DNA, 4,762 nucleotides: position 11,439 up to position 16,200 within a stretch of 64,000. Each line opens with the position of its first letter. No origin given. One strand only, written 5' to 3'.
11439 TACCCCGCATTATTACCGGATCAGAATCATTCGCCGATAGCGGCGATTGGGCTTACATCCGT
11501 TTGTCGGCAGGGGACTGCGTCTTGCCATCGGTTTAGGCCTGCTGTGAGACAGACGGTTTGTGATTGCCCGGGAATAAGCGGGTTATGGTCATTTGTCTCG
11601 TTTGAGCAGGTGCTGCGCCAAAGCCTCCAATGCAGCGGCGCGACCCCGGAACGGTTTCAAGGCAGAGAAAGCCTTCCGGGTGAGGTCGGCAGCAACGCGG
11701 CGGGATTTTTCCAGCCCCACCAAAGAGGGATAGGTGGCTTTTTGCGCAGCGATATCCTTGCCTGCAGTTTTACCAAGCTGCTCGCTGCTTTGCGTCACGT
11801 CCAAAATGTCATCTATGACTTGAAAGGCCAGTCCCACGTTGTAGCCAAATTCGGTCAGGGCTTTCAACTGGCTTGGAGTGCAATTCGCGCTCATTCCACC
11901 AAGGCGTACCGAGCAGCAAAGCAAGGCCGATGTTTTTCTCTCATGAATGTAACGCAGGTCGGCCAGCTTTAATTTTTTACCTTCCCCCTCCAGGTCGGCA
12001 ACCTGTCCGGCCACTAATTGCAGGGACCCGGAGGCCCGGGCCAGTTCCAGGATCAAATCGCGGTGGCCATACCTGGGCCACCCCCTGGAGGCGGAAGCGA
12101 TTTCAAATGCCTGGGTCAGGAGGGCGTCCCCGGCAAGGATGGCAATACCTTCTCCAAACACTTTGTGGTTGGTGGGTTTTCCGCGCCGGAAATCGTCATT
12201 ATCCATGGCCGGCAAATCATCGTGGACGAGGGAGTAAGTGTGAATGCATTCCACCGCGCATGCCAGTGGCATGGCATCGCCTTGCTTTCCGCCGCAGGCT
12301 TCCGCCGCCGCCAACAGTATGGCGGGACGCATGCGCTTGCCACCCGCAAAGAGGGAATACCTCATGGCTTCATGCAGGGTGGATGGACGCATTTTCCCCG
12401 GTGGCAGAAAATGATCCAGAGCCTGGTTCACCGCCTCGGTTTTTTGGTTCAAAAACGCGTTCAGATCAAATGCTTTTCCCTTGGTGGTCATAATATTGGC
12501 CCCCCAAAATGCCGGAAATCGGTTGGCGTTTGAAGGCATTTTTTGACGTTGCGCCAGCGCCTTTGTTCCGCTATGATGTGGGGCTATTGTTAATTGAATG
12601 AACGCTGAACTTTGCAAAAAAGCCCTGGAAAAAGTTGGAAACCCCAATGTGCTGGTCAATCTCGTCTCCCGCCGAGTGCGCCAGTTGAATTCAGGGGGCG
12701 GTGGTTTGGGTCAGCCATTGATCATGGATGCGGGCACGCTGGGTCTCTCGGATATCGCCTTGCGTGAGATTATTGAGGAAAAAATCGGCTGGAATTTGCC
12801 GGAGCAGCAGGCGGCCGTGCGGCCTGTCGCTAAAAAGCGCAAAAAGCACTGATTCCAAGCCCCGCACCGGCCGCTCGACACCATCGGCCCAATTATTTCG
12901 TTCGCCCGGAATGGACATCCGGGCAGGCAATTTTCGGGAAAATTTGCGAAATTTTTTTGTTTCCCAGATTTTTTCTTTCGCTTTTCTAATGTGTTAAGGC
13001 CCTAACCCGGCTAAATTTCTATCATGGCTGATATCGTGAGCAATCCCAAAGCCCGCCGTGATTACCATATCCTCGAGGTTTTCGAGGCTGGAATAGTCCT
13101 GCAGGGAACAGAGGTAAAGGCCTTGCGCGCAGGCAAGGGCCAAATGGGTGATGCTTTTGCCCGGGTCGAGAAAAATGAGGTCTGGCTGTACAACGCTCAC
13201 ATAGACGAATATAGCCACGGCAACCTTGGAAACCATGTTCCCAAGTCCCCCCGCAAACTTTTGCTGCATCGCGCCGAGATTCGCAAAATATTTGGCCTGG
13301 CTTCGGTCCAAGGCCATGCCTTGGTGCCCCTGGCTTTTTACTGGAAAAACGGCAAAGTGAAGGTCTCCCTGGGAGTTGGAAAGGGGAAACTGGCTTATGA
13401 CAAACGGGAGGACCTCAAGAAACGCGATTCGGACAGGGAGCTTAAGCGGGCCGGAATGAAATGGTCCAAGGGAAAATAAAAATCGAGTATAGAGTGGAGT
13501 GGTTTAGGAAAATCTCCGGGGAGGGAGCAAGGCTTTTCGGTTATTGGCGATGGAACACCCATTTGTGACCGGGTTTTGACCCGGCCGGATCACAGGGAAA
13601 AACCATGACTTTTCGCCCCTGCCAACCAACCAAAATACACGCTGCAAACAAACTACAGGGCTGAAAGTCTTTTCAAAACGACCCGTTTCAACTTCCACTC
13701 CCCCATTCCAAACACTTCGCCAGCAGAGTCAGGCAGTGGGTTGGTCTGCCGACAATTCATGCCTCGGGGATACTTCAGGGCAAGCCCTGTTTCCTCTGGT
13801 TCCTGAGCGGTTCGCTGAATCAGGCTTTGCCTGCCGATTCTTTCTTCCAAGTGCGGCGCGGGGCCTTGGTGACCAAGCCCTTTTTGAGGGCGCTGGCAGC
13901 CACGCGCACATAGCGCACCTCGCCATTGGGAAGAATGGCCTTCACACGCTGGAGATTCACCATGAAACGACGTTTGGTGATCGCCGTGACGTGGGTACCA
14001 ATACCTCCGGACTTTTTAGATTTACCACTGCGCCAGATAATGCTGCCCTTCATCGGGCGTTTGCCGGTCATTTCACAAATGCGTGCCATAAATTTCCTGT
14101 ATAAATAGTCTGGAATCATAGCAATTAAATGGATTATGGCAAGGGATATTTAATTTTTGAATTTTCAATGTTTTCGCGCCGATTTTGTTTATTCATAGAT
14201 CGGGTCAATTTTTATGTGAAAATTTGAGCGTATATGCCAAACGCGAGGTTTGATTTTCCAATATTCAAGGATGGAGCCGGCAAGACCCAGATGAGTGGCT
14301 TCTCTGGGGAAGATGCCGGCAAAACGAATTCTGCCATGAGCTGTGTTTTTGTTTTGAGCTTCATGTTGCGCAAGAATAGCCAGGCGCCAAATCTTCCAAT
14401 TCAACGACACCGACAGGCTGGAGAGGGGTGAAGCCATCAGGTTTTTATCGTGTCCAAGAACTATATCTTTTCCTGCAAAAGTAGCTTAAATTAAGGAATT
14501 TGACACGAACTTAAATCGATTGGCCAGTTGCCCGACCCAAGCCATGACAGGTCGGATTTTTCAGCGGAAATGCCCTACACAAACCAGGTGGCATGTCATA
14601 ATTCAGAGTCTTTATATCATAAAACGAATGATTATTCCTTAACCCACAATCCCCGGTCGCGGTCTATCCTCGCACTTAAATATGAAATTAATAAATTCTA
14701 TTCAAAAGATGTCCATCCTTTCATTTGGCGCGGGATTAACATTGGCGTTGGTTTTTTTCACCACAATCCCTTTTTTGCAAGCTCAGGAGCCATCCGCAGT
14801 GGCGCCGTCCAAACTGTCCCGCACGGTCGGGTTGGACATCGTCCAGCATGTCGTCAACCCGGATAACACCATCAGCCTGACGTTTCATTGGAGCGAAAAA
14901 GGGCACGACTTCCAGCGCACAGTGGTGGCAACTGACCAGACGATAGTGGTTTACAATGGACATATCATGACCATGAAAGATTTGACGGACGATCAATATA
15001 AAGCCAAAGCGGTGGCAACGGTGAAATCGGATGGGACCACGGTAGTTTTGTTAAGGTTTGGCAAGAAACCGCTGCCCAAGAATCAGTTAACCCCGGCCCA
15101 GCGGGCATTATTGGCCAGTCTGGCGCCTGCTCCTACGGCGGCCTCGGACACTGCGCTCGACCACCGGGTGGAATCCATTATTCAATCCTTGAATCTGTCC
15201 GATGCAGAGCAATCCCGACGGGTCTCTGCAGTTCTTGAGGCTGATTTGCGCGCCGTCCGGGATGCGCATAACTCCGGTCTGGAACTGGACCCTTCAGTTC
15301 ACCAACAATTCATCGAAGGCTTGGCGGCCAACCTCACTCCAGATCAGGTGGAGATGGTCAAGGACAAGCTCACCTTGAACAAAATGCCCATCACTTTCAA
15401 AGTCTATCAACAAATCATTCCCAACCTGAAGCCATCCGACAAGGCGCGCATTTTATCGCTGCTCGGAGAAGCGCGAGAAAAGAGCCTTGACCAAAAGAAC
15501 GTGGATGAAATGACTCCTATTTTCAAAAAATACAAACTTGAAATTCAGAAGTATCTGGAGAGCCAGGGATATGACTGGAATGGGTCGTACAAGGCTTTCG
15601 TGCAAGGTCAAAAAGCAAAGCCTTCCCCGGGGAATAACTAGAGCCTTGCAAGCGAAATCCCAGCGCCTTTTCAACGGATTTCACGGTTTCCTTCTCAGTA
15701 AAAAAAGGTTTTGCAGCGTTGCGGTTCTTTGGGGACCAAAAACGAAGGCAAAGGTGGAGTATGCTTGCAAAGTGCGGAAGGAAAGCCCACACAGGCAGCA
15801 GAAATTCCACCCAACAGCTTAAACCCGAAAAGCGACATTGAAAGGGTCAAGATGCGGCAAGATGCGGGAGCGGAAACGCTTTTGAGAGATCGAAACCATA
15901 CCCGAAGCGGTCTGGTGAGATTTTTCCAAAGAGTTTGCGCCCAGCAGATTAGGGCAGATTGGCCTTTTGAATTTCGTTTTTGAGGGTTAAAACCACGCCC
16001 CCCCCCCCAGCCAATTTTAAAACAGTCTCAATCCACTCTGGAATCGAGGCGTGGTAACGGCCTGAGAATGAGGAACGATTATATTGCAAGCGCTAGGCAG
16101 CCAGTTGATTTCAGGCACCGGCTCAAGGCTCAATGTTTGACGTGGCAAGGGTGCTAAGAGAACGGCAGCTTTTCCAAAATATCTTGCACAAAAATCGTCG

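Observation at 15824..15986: New-looking ~162-bp imperfect-palindrome repeat family (MITE/ERIC/Correia-like), four copies in 64 kb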

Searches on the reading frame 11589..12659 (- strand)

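Call 75: search_protein_families(library=pfam, proteins=[window:11589-12659:-], max_evalue=0.0001)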
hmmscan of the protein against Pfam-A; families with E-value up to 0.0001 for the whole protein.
window:11589-12659:- (356 aa): 1 family
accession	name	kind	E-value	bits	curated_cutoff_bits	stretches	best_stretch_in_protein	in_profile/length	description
PF00348.22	polyprenyl_synt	-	4.7e-61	206.6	27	1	94-322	3-225/251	Polyprenyl synthetase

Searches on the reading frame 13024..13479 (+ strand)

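Call 75: search_protein_families(library=pfam, proteins=[window:13024-13479:+], max_evalue=0.0001)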
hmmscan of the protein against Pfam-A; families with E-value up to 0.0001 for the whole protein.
window:13024-13479:+ (151 aa): 1 family
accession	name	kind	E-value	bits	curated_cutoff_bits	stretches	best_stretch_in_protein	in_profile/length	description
PF01668.23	SmpB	-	1.3e-53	181.2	27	1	4-143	1-140/143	SmpB protein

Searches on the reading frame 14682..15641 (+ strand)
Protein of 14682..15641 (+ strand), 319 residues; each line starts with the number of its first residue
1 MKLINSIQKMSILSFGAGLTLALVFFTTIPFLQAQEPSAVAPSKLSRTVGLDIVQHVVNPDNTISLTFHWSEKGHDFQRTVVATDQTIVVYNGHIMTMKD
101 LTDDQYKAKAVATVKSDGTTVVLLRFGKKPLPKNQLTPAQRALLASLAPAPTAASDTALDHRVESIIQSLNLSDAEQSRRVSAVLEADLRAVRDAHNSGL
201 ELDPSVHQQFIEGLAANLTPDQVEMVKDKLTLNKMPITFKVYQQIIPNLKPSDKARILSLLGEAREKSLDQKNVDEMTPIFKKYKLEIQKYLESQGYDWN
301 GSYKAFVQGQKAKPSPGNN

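Call 13: search_protein_families(library=pfam, proteins=[window:14682-15641:+], max_evalue=0.01)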
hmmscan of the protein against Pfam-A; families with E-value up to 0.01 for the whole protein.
window:14682-15641:+ (319 aa): 1 family
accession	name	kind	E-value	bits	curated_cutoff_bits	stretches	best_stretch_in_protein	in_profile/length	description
PF12875.12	DUF3826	-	1.3e-37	130.1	25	1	205-312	79-186/186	Protein of unknown function (DUF3826)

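Call 16: find_encoding_contigs(protein=window:14682-15641:+, flank=3000, max_places=10)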
Protein window:14682-15641:+ (319 aa): no gene with exactly this product is on record in the collection.

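Call 41: find_homologous_proteins(query=window:14682-15641:+, max_evalue=1e-40)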
Query window:14682-15641:+ (319 aa): 146 proteins with E <= 1e-40 among 6041 candidates; the best 120 are listed.
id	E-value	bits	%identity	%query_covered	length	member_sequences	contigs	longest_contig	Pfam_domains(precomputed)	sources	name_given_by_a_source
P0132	7.5e-199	677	100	97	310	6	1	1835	PF12875.13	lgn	-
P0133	1.6e-120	420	68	86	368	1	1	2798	PF12875.13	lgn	-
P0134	2.2e-120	419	65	93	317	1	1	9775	PF12875.13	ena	-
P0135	9.7e-119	414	63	98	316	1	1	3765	PF12875.13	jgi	jgi:Protein of unknown function (DUF3826)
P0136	1.7e-118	413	69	86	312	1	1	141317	PF12875.13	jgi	jgi:Protein of unknown function (DUF3826)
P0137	2.0e-117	410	68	86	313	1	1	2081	PF12875.13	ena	-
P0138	4.7e-117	409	64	96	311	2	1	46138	PF12875.13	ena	-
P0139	8.0e-117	408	69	86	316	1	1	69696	PF12875.13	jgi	jgi:hypothetical protein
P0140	4.3e-116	405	63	95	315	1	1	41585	PF12875.13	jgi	jgi:hypothetical protein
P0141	5.4e-116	405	69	84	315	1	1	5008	PF12875.13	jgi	jgi:hypothetical protein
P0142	6.9e-116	405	70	83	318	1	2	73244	PF12875.13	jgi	jgi:hypothetical protein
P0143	9.2e-116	404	63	92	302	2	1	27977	PF12875.13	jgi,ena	-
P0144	9.5e-116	404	69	84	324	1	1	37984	PF12875.13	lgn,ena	-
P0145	1.1e-115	404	69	86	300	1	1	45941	PF12875.13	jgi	jgi:hypothetical protein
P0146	1.4e-115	404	64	92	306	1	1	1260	PF12875.13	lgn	-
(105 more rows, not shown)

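Call 42: find_encoding_contigs(protein=P0132, flank=3000, max_places=10)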
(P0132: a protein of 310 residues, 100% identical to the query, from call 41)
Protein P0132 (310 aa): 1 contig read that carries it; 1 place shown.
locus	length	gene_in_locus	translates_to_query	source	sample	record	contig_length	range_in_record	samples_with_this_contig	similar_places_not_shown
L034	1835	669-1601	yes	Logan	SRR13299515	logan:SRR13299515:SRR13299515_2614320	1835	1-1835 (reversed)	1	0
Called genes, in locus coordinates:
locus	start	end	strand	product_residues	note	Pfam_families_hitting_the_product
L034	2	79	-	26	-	?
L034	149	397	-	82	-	-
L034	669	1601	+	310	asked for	PF12875:DUF3826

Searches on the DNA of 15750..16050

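Call 28: search_rna_families(source=window, start=15750, end=16050, threshold=evalue, max_evalue=1)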
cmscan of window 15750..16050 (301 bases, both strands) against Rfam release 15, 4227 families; matches with E-value up to 1: 0.
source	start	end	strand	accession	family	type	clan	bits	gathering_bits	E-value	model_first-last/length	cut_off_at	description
